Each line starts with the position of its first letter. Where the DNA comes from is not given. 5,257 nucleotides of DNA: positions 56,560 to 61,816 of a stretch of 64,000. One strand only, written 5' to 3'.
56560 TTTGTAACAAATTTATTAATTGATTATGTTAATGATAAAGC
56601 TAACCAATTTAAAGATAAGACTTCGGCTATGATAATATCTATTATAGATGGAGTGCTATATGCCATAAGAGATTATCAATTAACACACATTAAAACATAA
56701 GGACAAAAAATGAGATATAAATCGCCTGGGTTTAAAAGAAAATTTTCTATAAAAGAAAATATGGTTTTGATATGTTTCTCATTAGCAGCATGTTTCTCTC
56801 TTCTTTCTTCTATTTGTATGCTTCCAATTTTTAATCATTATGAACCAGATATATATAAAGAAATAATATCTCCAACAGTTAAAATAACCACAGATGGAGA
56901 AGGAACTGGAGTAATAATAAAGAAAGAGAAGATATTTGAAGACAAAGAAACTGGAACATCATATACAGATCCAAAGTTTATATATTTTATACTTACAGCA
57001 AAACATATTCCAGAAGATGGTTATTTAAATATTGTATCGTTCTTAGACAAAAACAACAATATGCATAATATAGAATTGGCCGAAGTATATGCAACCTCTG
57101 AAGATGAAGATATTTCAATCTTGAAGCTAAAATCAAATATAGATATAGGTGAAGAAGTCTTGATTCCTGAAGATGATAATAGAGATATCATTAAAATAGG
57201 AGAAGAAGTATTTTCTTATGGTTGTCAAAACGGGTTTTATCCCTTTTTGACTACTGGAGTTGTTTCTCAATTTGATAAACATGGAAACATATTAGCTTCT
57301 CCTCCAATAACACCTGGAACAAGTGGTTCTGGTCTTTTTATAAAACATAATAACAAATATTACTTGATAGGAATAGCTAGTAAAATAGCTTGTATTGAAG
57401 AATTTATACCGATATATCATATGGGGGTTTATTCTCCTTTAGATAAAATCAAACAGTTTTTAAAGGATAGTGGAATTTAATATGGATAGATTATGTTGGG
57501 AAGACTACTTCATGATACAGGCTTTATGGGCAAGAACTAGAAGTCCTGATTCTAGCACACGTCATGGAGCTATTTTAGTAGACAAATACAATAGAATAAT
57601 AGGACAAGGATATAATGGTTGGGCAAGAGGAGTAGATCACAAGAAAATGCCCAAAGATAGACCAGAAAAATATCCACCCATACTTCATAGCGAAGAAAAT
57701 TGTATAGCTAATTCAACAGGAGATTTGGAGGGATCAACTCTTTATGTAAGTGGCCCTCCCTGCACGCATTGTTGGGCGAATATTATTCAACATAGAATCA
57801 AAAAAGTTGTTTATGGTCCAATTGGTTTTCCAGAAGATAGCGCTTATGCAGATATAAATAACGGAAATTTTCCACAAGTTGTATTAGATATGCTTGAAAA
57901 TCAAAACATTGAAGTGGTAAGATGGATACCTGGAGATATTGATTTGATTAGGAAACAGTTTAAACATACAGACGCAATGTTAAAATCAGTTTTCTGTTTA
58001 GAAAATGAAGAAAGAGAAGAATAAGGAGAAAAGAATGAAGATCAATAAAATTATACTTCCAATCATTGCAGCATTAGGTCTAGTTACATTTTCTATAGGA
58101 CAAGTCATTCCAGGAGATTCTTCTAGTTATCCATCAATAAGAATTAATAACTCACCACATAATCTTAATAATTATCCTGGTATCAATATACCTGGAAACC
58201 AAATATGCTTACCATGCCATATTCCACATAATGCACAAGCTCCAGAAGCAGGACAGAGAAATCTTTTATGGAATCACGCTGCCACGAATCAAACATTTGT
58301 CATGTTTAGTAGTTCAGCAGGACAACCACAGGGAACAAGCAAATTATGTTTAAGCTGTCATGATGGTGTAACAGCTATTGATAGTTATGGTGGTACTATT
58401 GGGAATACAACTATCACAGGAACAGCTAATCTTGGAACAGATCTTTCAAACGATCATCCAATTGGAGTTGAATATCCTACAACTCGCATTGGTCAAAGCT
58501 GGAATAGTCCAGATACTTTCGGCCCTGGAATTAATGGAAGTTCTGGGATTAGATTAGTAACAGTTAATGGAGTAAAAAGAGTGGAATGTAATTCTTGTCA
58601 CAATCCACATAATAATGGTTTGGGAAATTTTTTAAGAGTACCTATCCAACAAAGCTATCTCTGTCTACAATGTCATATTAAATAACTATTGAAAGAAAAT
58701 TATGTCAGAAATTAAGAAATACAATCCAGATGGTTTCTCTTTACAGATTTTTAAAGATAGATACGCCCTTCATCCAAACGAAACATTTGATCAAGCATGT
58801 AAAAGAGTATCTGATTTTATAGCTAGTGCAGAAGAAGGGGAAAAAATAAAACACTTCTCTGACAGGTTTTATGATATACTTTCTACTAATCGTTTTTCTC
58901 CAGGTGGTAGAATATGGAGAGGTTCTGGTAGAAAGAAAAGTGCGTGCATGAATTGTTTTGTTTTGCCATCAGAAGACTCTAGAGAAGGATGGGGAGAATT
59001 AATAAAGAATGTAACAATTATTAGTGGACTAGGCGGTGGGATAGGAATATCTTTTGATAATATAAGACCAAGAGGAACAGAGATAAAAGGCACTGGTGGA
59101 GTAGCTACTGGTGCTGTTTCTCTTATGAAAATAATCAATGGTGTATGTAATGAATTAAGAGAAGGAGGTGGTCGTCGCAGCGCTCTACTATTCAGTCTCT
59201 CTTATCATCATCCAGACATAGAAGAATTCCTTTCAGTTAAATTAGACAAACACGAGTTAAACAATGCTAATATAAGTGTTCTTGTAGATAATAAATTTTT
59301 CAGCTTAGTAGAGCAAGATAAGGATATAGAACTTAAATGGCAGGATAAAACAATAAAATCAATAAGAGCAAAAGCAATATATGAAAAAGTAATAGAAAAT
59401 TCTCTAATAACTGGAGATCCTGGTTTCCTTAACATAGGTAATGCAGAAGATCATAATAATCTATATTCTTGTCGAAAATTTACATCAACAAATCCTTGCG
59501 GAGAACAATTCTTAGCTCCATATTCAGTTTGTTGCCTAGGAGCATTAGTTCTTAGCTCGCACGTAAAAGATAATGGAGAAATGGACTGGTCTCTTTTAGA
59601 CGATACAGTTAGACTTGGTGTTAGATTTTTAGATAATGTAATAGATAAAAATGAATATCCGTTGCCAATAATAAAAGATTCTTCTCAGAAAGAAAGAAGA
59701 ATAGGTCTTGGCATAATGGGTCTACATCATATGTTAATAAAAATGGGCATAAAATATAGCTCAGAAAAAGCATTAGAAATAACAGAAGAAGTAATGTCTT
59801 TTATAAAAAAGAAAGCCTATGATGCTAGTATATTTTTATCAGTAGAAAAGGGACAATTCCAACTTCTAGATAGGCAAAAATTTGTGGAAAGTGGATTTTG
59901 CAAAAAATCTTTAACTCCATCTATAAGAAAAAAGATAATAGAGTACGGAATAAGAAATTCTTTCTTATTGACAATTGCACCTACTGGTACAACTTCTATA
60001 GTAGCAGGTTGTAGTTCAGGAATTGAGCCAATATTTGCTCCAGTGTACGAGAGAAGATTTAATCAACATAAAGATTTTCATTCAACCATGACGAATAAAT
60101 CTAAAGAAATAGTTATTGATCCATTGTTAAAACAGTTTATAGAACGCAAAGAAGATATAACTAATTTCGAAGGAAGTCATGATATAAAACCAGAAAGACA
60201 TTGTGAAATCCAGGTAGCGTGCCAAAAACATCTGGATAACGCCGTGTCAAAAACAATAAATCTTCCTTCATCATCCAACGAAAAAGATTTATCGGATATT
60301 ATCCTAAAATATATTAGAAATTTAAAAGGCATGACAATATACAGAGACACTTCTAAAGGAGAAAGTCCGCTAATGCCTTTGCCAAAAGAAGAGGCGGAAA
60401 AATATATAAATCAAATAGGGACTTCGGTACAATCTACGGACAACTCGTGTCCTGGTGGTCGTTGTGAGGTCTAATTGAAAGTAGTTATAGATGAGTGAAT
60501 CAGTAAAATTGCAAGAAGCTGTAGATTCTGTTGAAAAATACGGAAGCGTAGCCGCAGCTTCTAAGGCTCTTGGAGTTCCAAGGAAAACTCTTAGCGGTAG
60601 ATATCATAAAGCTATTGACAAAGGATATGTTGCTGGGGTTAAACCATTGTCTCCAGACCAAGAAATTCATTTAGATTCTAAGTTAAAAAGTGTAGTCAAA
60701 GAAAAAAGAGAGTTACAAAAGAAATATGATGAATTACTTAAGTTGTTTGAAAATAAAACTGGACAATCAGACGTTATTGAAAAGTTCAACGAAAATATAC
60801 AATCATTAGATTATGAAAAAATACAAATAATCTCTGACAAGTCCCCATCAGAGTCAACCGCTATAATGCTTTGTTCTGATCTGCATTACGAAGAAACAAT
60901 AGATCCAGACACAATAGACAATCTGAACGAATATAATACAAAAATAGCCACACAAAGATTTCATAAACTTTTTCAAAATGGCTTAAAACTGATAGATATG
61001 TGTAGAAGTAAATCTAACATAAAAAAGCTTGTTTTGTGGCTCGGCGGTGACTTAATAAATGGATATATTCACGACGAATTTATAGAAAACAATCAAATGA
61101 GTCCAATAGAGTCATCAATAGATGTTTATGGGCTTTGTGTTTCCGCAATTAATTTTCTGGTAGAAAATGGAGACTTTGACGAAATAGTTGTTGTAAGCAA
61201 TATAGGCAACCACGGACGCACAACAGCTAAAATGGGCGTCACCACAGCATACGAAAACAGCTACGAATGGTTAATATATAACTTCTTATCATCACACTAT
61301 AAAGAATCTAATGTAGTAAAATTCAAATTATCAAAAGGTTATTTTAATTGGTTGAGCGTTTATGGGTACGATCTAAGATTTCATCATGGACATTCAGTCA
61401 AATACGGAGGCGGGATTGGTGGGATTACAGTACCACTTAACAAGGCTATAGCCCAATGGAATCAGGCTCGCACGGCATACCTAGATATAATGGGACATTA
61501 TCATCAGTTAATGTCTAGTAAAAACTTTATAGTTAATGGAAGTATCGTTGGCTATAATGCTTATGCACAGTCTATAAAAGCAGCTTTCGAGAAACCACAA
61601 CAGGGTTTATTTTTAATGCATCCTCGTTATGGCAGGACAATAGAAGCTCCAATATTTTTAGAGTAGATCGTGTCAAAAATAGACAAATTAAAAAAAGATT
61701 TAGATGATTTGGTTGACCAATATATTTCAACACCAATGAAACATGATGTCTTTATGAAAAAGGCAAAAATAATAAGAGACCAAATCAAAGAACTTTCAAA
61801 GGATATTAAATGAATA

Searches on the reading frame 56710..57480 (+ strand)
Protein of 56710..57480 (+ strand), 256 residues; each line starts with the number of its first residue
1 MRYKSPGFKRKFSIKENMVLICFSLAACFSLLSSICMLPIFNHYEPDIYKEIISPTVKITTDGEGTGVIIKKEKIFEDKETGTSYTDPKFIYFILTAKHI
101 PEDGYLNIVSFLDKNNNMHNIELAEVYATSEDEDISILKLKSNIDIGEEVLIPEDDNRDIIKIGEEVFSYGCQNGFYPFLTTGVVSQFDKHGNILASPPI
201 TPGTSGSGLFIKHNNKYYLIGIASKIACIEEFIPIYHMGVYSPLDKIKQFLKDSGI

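Call 73: search_protein_families(library=phrogs, proteins=[window:56710-57480:+], max_evalue=0.00001)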
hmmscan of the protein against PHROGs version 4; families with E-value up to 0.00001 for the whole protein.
window:56710-57480:+ (256 aa): 0 families

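Call 104: search_protein_families(library=pfam, proteins=[window:56710-57480:+], max_evalue=0.0001)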
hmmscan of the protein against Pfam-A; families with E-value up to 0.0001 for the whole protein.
window:56710-57480:+ (256 aa): 1 family
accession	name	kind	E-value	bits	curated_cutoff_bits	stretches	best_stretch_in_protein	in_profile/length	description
PF13365.12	Trypsin_2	-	3.1e-07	31.7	27.6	1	65-212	1-137/144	Trypsin-like peptidase domain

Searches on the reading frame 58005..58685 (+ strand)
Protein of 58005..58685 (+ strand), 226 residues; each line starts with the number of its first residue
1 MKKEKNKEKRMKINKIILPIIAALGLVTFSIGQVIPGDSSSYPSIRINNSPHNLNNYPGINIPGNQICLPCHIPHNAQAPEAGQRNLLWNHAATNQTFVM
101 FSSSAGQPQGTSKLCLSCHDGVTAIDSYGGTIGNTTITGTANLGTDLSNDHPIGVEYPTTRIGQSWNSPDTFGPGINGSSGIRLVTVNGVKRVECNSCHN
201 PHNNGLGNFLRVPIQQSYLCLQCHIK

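Call 73: search_protein_families(library=phrogs, proteins=[window:58005-58685:+], max_evalue=0.00001)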
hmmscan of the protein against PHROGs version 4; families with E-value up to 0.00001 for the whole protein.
window:58005-58685:+ (226 aa): 0 families

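Call 104: search_protein_families(library=pfam, proteins=[window:58005-58685:+], max_evalue=0.0001)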
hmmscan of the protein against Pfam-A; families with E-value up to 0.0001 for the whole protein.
window:58005-58685:+ (226 aa): 2 families
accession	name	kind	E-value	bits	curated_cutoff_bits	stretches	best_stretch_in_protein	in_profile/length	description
PF09699.15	Paired_CXXCH_1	-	9.6e-11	41.6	20.6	1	190-224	4-36/41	Doubled CXXCH motif (Paired_CXXCH_1)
PF14522.11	Cytochrome_C7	-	5.5e-06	26.6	24.8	0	192-224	13-48/67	Cytochrome c7 and related cytochrome c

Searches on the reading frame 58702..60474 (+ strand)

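Call 44: search_protein_families(library=phrogs, proteins=[window:58702-60474:+], max_evalue=0.00001)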
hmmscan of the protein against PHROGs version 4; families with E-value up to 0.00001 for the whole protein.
window:58702-60474:+ (590 aa): 9 families
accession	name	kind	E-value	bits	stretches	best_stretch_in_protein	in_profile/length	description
phrog_84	-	DNA, RNA and nucleotide metabolism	2.4e-124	417.5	1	12-556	201-780/975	ribonucleoside-diphosphate reductase large subunit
phrog_367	-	DNA, RNA and nucleotide metabolism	6.3e-50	171.1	2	140-374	264-495/701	ribonucleotide reductase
phrog_3844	-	moron, auxiliary metabolic gene and host takeover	2.7e-40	139.7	1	274-534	159-413/451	NrdA-like aerobic NDP reductase large subunit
phrog_3987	-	DNA, RNA and nucleotide metabolism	1.2e-24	87.8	1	16-211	148-352/467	ribonucleotide reductase large subunit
phrog_12229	-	DNA, RNA and nucleotide metabolism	9.8e-18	64.9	1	13-157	11-150/577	ribonucleotide reductase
phrog_30939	-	DNA, RNA and nucleotide metabolism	2.8e-12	46.3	0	53-180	469-594/977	ribonucleotide reductase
phrog_6132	-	DNA, RNA and nucleotide metabolism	6.5e-11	43.1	1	56-149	188-282/530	ribonucleotide reductase large subunit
phrog_22953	-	DNA, RNA and nucleotide metabolism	9.1e-07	30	1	120-211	6-101/201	ribonucleotide reductase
phrog_29665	-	unknown function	7.4e-06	27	0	328-386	74-132/150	-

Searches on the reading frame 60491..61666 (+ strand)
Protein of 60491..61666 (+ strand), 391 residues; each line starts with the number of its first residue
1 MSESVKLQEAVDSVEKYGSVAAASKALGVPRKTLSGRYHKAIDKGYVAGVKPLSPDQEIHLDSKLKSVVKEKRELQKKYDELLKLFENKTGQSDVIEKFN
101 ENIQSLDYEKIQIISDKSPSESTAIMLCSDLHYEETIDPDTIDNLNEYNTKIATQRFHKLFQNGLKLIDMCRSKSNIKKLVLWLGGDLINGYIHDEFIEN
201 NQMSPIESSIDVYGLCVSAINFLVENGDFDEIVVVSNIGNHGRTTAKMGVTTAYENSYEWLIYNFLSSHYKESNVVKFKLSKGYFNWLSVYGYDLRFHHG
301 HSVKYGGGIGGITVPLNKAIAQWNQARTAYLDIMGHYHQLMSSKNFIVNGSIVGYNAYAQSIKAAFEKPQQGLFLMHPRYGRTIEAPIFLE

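Call 44: search_protein_families(library=phrogs, proteins=[window:60491-61666:+], max_evalue=0.00001)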
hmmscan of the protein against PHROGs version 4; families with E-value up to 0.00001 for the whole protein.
window:60491-61666:+ (391 aa): 2 families
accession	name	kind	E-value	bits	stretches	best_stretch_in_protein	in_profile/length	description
phrog_284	-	DNA, RNA and nucleotide metabolism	2e-42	146.5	1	56-387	59-391/398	exonuclease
phrog_704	-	DNA, RNA and nucleotide metabolism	1.7e-08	35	1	81-342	92-335/390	DNA repair exonuclease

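Call 72: search_dna_similar(query=window:60491-61666:+, collection=phages, mode=protein, max_rows=12)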
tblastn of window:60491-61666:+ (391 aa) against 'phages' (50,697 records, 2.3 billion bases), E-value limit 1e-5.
Records with a match: 80; places in all: 80; records where one place covers at least 80% of the query: 14.
Best place of each record, by identity: <60% 80.
By first word of the organism name: Phocaeicola 24; Parabacteroides 15; Bacteroides 14; Fusobacterium 5; Clostridioides 4; Bacteriophage 3; Staphylococcus 3; Synechococcus 2; Cyanophage 2; Ralstonia 2; and 5 more.
By host as written in the record: - 7; Parabacteroides merdae DA116 6; Phocaeicola dorei DA26 5; Phocaeicola massiliensis DA127 4; Parabacteroides merdae DA708 3; Parabacteroides merdae DA682 3; Phocaeicola vulgatus DA741 3; Phocaeicola vulgatus DA57 3; and 30 more.
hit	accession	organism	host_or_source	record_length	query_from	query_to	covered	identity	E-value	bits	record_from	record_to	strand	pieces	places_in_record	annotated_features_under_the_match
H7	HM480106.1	Synechococcus phage S-CBS1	Synechococcus sp. CB0201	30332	71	391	82%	37.3%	3e-71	248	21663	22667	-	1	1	hypothetical protein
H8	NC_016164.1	Synechococcus phage S-CBS1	Synechococcus sp. CB0201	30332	71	391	82%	37.3%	3e-71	248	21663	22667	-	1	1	DNA repair exonuclease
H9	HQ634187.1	Cyanophage KBS-S-2A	Synechococcus sp. WH7803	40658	84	391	79%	37.6%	9e-72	249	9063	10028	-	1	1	hypothetical protein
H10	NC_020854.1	Cyanophage KBS-S-2A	Synechococcus sp. WH7803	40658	84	391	79%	37.6%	9e-72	249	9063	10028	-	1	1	hypothetical protein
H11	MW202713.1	Caudoviricetes sp.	Manatee Spring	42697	8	391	98%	28.4%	3e-48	181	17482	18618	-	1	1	archeal DNA polymerase iI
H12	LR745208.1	uncultured phage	metagenomic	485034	70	391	82%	32.1%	9e-53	194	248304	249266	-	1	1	record has no annotation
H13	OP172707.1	Bacteroides phage BS162P3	Bacteroides salyersiae BSC162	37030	122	391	69%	35.2%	2e-43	167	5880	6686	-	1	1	hypothetical protein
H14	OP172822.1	Parabacteroides phage PM21P2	Parabacteroides merdae DA21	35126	79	391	80%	29.7%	1e-41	161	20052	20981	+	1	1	hypothetical protein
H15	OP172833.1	Parabacteroides phage PM708P2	Parabacteroides merdae DA708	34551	94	391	76%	30.9%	6e-41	160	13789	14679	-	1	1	hypothetical protein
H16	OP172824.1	Parabacteroides phage PM116P1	Parabacteroides merdae DA116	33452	94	391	76%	30.9%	7e-41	160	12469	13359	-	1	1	hypothetical protein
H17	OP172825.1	Parabacteroides phage PM116P2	Parabacteroides merdae DA116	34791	94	391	76%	30.9%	7e-41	160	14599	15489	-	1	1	hypothetical protein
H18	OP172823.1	Parabacteroides phage PM93P1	Parabacteroides merdae BSC93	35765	94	391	76%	30.9%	7e-41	160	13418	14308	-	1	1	hypothetical protein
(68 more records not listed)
